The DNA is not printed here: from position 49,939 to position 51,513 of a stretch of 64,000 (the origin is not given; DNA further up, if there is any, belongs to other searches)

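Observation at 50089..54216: Locus B: Cyc2-like fused cytochrome-porin followed by an anchored octaheme cytochrome and an NrfC/NrfD quinone module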

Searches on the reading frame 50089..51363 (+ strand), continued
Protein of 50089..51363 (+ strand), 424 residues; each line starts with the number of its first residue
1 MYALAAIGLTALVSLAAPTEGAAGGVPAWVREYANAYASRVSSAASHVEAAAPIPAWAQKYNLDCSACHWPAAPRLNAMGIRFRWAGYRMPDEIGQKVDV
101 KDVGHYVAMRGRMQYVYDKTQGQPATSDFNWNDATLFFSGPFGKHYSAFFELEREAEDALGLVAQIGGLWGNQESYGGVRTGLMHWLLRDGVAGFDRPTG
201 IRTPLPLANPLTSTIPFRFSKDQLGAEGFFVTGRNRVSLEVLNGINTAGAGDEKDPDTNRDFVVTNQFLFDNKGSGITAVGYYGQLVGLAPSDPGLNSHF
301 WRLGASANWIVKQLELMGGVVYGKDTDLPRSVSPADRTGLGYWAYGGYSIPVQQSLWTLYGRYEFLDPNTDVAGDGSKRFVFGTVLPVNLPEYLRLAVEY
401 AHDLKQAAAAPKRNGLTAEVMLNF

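Call 30: fold_search(model_id=the predicted structure, library=pdb)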
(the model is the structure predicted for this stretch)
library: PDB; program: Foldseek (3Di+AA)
matches with E <= 10: 835; with E <= 0.001: 210
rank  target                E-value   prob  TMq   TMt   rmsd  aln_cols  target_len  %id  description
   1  8jto                  3.0e-11  1.00  0.45  0.54   7.1       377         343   12  Outer membrane porin of Burkholderia pseudomallei (BpsOmp38) in complex with ceftazidime (released 2024-06-26)
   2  3wi5                  2.2e-10  1.00  0.52  0.68   5.1       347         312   11  Crystal structure of the Loop 7 mutant PorB from Neisseria meningitidis serogroup B (released 2014-01-01)
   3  8wv0_B                3.9e-10  1.00  0.42  0.51   7.7       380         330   12  Outer membrane porin of Burkholderia pseudomallei (BpsOmp38) (released 2024-10-30)
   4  8wv0_A                4.5e-10  1.00  0.45  0.55   6.7       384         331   12  Outer membrane porin of Burkholderia pseudomallei (BpsOmp38) (released 2024-10-30)
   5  2fgq                  6.9e-10  1.00  0.55  0.69   5.3       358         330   12  High resolution X-ray structure of Omp32 in complex with malate (released 2006-01-31)
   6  7de8                  8.6e-10  1.00  0.51  0.61   5.9       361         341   12  Crystal Structure of outer membrane protein PorB with G103K mutations from Neisseria meningitidis W135 (released 2021-03-31)
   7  3a2s_X                8.6e-10  1.00  0.50  0.60   5.8       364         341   11  Crystal Structure of outer membrane protein PorB from Neisseria meningitidis in complex with sucrose (released 2010-04-07)
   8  3t24_B                1.7e-09  1.00  0.41  0.46  13.3       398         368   11  Crystal structure of Pseudomonas aeruginosa OpdQ (released 2012-02-08)
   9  4aui_A                5.2e-09  1.00  0.49  0.64   5.3       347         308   11  STRUCTURE AND FUNCTION OF THE PORB PORIN FROM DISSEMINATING N. GONORRHOEAE (released 2012-10-10)
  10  3wi4                  5.5e-09  1.00  0.51  0.68   5.0       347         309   13  Crystal structure of wild-type PorB from Neisseria meningitidis serogroup B (released 2014-01-01)
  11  8bym_A                8.0e-09  1.00  0.48  0.62   6.3       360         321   13  Outer membrane attachment porin OmpM1 from Veillonella parvula (released 2023-11-08)
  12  8byt_A                9.4e-09  1.00  0.48  0.63   6.5       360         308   14  Outer membrane attachment porin OmpM1 from Veillonella parvula, C3 symmetry (released 2023-11-08)
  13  2y0l                  9.9e-09  1.00  0.37  0.42   9.6       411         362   14  Crystal Structure of Pseudomonas Aeruginosa OpdO (released 2011-12-21)
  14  4rjw                  1.2e-08  1.00  0.53  0.52   7.3       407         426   12  Crystal structure of Pseudomonas aeruginosa OprO (released 2015-10-21)
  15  2y0h                  1.2e-08  1.00  0.41  0.46   8.6       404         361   11  Crystal Structure of Pseudomonas Aeruginosa OpdL (released 2011-12-21)
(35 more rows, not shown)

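Call 34: find_homologous_proteins(query=L003:9284-10732:+)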
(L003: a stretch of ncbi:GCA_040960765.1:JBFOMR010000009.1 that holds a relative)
Query L003:9284-10732:+ (482 aa): 915 proteins with E <= 0.001 among 8000 candidates; the best 120 are listed.
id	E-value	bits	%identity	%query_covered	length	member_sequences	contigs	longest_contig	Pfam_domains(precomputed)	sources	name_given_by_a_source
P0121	0.0e+0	1065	100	100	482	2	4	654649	-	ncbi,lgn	-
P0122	1.2e-246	837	80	100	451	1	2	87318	-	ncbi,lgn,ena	-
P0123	1.3e-225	768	73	100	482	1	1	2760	-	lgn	-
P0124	1.1e-221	755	83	85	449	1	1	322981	-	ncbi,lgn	ncbi:MAG: hypothetical protein WEA80_09710 [Gemmatimonadaceae bacterium]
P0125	1.6e-219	748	71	100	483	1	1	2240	-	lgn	-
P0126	3.4e-214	730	71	100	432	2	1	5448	-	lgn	-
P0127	2.0e-213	727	71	100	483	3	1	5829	-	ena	-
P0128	1.4e-212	725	69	100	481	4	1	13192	-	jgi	-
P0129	2.7e-211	720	71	100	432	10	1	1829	-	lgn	-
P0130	4.5e-210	716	70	100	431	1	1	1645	-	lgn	-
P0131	2.2e-209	714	81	83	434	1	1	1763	-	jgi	jgi:hypothetical protein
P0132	2.9e-208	710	70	100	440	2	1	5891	-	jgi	-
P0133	6.6e-207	706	79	83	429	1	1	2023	-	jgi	jgi:hypothetical protein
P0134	7.8e-207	706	68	100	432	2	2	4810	-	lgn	-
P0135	2.6e-201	687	67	100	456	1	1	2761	-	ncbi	-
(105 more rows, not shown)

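Call 47: find_encoding_contigs(protein=P0001, flank=6000, max_places=2)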
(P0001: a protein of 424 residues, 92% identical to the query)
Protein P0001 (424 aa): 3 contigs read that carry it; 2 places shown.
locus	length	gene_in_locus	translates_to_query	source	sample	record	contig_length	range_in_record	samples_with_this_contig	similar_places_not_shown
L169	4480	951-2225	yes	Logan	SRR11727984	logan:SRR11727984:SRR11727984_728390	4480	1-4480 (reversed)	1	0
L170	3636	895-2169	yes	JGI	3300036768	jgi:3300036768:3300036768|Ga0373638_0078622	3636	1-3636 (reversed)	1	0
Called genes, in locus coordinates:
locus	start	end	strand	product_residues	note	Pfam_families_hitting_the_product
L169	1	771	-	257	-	?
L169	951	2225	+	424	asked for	-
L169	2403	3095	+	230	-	PF09699:Paired_CXXCH_1 (faint), PF14522:Cytochrome_C7 (faint), PF14537:Cytochrom_c3_2 (faint), PF22113:Mtrc-MtrF_II-IV_dom (faint)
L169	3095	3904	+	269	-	PF14697:Fer4_21 (faint), PF12797:Fer4_2 (weak), PF12838:Fer4_7, PF13187:Fer4_9 (weak), PF13237:Fer4_10 (weak), PF13247:Fer4_11, PF00037:Fer4 (weak), PF12837:Fer4_6 (weak), +2 more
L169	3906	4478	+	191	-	?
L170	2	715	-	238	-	?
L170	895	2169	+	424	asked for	-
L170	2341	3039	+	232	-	PF09699:Paired_CXXCH_1 (faint), PF14522:Cytochrome_C7 (faint), PF14537:Cytochrom_c3_2 (faint), PF22113:Mtrc-MtrF_II-IV_dom (faint)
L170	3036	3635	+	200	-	?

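Call 48: find_encoding_contigs(protein=P0005, flank=6000, max_places=1)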
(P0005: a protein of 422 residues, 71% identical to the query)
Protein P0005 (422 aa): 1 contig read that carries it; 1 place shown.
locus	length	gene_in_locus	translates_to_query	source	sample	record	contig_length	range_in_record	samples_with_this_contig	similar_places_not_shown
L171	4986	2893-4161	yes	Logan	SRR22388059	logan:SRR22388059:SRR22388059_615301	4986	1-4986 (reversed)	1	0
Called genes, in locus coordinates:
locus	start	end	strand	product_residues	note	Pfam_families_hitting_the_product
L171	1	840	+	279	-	?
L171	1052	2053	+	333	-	PF07396:Porin_O_P (faint)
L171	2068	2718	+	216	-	PF00034:Cytochrom_C, PF13442:Cytochrome_CBB3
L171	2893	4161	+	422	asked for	-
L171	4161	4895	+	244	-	PF09699:Paired_CXXCH_1 (faint), PF14537:Cytochrom_c3_2 (faint), PF22113:Mtrc-MtrF_II-IV_dom (faint), PF14522:Cytochrome_C7 (weak)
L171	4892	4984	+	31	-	?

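Call 49: find_encoding_contigs(protein=P0003, flank=6000, max_places=1)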
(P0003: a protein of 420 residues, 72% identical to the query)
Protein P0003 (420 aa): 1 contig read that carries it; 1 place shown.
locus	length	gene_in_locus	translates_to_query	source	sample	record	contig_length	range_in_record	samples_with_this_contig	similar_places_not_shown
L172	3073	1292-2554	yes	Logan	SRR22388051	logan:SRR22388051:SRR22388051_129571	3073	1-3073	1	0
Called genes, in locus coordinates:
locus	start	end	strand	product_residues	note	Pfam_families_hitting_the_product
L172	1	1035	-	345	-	?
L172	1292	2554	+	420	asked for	-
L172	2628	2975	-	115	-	PF13442:Cytochrome_CBB3, PF00034:Cytochrom_C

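Call 60: search_protein_representatives(alignment_id=A1)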
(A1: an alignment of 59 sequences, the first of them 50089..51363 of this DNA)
Query: 59 sequences, 420 profile positions. Proteins with E-value up to 0.001 (for the whole library): 1997; up to 1e-10: 402; up to 1e-30: 75. The best 150 are listed.
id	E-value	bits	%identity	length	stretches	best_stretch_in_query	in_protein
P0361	3.6e-165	566.2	-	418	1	2-420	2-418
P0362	2.2e-144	497.8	-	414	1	6-420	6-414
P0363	1.8e-142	491.5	-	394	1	44-420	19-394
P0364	7.1e-138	476.4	-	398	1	42-420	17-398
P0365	9.9e-137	472.6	-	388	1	43-420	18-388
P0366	6.3e-131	453.5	-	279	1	85-359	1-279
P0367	2.6e-127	441.6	-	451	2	43-243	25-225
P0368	9.6e-126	436.4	-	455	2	41-366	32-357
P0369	7.0e-115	400.6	-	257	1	162-420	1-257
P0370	3.2e-111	388.5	-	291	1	42-291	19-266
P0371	1.0e-102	360.5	-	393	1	40-415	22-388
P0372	8.8e-97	341.0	-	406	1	46-420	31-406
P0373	3.1e-93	329.3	-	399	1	45-420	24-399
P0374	4.9e-92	325.4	-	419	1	43-420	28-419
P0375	1.4e-87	310.6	-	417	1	43-410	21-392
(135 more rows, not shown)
